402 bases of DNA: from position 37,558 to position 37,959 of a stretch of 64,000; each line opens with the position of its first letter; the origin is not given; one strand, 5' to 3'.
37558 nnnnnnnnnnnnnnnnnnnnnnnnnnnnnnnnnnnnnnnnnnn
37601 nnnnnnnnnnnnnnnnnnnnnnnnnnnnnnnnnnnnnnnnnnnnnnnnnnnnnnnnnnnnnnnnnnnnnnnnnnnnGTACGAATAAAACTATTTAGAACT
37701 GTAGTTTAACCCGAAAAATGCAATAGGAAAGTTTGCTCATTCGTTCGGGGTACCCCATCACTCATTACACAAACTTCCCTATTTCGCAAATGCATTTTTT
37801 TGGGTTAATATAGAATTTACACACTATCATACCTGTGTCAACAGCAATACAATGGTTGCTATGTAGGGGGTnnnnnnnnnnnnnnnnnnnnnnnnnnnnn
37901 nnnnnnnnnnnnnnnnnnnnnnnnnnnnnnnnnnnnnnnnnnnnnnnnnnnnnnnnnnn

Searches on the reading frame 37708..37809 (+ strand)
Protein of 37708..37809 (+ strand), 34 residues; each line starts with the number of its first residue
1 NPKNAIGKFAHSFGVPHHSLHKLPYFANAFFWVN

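Call 65: search_protein_representatives(protein=window:37708-37809:+)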
Query: 34 residues. Proteins with E-value up to 0.001 (for the whole library): 0; up to 1e-10: 0; up to 1e-30: 0. The best 0 are listed.
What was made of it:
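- Tried and rejected: Exhaustive phmmer of the 34-aa open frame of the short form against 1.84 billion representatives: no hits, so no evidence for in-frame internal insertions (call 65).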
